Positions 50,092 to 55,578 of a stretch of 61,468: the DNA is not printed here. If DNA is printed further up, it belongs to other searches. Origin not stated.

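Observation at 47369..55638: DISARM class-1-like set with a DrmA-DrmB-endonuclease triple fusion and no PLD DrmC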

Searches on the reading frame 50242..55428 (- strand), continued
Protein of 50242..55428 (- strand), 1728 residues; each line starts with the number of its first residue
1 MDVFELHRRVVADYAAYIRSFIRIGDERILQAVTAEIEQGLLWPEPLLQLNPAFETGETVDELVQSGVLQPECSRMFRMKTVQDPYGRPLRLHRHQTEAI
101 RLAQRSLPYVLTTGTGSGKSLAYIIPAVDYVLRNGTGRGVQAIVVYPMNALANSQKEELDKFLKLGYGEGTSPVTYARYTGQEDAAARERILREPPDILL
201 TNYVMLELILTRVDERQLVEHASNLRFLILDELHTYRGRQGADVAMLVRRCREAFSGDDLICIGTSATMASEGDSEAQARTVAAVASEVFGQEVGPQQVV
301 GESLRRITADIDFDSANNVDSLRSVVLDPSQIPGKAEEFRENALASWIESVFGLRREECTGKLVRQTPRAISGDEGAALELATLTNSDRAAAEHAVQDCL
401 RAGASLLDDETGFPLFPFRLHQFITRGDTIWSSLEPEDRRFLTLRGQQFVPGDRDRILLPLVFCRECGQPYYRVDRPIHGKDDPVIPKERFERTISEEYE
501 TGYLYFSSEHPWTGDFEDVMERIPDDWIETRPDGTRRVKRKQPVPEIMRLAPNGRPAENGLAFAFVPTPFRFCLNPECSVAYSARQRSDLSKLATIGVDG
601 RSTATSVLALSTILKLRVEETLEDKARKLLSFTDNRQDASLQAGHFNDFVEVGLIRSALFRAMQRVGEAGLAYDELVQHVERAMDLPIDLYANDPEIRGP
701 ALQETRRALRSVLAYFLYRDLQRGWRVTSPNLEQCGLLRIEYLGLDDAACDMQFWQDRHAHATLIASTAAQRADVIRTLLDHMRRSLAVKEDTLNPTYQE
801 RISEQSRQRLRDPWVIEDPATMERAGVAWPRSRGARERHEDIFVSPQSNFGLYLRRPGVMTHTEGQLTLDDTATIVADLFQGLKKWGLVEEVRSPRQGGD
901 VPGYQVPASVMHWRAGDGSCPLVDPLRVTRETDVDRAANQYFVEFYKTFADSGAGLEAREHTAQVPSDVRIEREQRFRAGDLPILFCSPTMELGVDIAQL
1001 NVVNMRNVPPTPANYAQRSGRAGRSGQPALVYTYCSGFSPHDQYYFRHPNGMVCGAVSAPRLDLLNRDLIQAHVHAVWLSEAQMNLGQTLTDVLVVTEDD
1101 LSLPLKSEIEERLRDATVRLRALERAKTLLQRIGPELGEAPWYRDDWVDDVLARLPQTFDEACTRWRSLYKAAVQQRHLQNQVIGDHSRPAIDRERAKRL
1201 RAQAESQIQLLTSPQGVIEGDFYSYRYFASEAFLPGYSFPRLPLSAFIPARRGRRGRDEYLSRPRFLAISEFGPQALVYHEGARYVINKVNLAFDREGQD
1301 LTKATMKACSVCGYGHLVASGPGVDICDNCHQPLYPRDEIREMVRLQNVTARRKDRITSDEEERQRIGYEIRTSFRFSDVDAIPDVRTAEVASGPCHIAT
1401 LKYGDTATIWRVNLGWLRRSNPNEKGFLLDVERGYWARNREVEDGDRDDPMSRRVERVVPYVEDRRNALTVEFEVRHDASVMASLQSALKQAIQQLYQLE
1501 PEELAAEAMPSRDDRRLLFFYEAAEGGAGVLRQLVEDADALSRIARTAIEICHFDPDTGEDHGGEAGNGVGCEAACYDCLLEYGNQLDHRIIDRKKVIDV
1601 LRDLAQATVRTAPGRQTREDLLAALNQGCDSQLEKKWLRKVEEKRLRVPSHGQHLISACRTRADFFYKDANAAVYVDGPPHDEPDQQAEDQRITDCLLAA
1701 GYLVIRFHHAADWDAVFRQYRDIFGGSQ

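Call 31: search_solved_structures(query=A1, max_evalue=0.01)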
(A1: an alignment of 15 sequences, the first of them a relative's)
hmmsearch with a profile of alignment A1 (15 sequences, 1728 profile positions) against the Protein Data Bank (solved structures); distinct sequences matched with E-value up to 0.01: 126 (the best 60 are shown).
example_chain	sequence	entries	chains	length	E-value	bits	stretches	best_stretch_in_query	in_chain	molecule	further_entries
9tu7_Y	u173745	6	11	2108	6.2e-66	226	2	94-291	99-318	DEAD/DEAH box helicase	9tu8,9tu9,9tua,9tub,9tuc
9wae_A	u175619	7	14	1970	1.9e-37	131.6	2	980-1056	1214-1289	Helicase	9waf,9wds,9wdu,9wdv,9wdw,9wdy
6znp_A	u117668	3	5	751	1.8e-34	121.7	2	79-278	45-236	Uncharacterized ATP-dependent helicase YprA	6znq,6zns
5v9x_A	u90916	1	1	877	1.5e-17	65.6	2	96-270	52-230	ATP-dependent DNA helicase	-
7lhl_A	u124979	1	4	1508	6.2e-17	63.5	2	96-270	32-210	ATP-dependent DNA helicase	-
5ivl_B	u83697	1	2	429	1.4e-10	42.4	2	966-1035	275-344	DEAD-box ATP-dependent RNA helicase CshA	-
4tyw_A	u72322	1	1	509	5.2e-10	40.6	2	93-199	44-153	ATP-dependent RNA helicase MSS116, mitochondrial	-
4tyn_A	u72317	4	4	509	5.2e-10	40.6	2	93-199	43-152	ATP-dependent RNA helicase MSS116, mitochondrial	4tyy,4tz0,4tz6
3sqx_A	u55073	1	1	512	5.3e-10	40.6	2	93-199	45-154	ATP-dependent RNA helicase MSS116, mitochondrial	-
4bru_A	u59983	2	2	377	5.3e-10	40.5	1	962-1028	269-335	ATP-DEPENDENT RNA HELICASE DHH1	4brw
1s2m_A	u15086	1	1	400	6.3e-10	40.3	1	962-1028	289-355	Putative ATP-dependent RNA helicase DHH1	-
3i5x_A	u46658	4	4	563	7.1e-10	40.1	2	93-199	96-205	ATP-dependent RNA helicase MSS116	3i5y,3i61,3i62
3sqw_A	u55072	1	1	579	7.7e-10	40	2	93-199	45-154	ATP-dependent RNA helicase MSS116, mitochondrial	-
1hv8_A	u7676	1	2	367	8.3e-10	39.9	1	966-1027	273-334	PUTATIVE ATP-DEPENDENT RNA HELICASE MJ0669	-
8rl5_A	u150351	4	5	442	9.8e-09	36.3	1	953-1036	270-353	ATP-dependent DNA helicase Q5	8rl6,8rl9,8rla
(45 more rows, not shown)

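Call 52: list_cluster_members(proteins=[P0018, P0072, P0094, P0110, P0116])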
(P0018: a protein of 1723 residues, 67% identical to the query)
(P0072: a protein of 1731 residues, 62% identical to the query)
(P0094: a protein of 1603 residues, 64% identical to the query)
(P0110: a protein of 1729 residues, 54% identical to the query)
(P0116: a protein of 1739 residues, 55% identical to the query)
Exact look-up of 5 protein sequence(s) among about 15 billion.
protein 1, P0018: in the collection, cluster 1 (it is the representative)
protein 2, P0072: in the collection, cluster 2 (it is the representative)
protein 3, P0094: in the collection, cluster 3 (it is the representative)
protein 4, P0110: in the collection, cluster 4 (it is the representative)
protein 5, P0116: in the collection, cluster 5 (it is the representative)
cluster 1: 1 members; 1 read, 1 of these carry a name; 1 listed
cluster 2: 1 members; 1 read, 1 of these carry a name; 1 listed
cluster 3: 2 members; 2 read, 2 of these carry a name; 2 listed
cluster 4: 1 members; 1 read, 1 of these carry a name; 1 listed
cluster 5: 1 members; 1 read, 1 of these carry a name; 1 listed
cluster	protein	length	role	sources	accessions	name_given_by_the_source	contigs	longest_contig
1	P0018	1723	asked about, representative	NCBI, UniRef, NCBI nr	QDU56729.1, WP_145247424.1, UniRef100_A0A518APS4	DEAD/DEAH box helicase [Aeoliella mucimassa] | Putative ATP-dependent helicase Lhr n=1 Tax=Aeoliella mucimassa TaxID=2527972 ...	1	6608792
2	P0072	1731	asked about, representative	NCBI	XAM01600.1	DEAD/DEAH box helicase [Phycisphaeraceae bacterium D3-23]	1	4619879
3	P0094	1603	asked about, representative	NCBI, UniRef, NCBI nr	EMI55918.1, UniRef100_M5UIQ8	DEAD/DEAH box helicase domain-containing protein [Rhodopirellula sallentina SM41] | DEAD/DEAH box helicase domain-containing protein n=2 Tax=Rhodopirellula TaxID=265488 ...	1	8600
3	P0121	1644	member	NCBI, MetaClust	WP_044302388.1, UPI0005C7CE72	DEAD/DEAH box helicase, partial [Rhodopirellula sallentina] | status=active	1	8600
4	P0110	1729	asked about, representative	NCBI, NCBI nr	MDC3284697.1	DEAD/DEAH box helicase [Opitutales bacterium]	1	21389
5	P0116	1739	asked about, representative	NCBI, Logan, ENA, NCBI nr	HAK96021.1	MAG TPA: hypothetical protein DCM87_13775 [Planctomycetes bacterium] | hypothetical protein [Planctomycetota bacterium]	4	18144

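Call 64: find_encoding_contigs(protein=P0009, flank=8000, max_places=1)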
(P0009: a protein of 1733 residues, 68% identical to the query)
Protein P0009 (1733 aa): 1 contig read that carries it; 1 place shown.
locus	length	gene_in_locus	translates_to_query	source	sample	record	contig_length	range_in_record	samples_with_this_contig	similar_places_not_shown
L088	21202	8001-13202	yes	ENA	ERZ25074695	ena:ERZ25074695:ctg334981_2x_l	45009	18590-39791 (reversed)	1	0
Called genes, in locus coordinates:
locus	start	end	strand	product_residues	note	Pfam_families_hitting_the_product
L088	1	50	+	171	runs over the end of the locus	PF11149:DUF2924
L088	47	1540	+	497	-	PF00239:Resolvase, PF07508:Recombinase, PF13408:Zn_ribbon_recom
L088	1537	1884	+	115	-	-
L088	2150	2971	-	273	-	PF07506:RepB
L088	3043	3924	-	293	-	PF02195:ParB_N, PF07506:RepB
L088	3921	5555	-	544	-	PF00239:Resolvase, PF07508:Recombinase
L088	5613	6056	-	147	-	PF00486:Trans_reg_C (weak)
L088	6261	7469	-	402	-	-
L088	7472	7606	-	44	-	-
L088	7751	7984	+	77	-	PF12728:HTH_17, PF13411:MerR_1, PF00376:MerR (weak)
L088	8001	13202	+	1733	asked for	PF00270:DEAD, PF00271:Helicase_C, PF09369:MZB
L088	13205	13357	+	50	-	-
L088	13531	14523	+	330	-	PF00176:SNF2-rel_dom, PF00270:DEAD, PF04851:ResIII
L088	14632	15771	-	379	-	PF12704:MacB_PCD, PF02687:FtsX (weak)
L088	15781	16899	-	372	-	PF02687:FtsX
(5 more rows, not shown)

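Call 65: find_encoding_contigs(protein=P0013, flank=8000, max_places=1)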
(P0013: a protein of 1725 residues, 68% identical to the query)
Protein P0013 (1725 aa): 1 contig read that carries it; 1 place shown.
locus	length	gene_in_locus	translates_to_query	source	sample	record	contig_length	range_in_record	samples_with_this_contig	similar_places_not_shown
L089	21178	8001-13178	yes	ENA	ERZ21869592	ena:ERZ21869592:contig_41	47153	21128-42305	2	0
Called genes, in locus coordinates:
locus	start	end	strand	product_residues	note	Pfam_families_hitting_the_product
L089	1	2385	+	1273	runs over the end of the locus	PF08751:TrwC, PF13245:AAA_19, PF13604:AAA_30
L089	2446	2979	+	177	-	-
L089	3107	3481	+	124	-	-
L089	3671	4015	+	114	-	-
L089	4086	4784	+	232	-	PF12637:TSCPD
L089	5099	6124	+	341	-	-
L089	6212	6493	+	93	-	-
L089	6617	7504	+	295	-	PF13481:AAA_25, PF03796:DnaB_C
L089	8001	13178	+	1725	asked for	PF00270:DEAD, PF00271:Helicase_C, PF09369:MZB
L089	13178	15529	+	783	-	PF00176:SNF2-rel_dom, PF04851:ResIII (weak), PF00270:DEAD, PF00271:Helicase_C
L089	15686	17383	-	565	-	PF13007:LZ_Tnp_IS66, PF03050:DDE_Tnp_IS66, PF13817:DDE_Tnp_IS66_C (weak)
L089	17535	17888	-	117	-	PF05717:TnpB_IS66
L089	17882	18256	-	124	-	-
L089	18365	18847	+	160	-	-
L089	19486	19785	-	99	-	-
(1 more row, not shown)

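Call 66: find_encoding_contigs(protein=P0003, flank=8000, max_places=1)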
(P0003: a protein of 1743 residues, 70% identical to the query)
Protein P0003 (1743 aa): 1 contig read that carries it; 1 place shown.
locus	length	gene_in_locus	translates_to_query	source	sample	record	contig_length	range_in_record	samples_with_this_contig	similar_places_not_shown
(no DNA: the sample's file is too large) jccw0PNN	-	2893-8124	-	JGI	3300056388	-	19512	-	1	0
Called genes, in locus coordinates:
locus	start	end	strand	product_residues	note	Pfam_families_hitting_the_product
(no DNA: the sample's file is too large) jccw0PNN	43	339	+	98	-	-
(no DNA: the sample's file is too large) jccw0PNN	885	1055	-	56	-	-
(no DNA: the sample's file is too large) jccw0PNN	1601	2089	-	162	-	PF13560:HTH_31, PF01381:HTH_3, PF12844:HTH_19 (weak)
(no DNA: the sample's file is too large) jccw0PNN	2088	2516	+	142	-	PF13589:HATPase_c_3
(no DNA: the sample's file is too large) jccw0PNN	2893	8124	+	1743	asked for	PF00270:DEAD, PF00271:Helicase_C, PF09369:MZB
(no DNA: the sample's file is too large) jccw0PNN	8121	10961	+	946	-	PF00176:SNF2-rel_dom, PF00270:DEAD, PF04851:ResIII (weak), PF00271:Helicase_C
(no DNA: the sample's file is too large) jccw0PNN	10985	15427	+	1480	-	PF02384:N6_Mtase, PF20473:MmeI_Mtase (weak), PF07669:Eco57I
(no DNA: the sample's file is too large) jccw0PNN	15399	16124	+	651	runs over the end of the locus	-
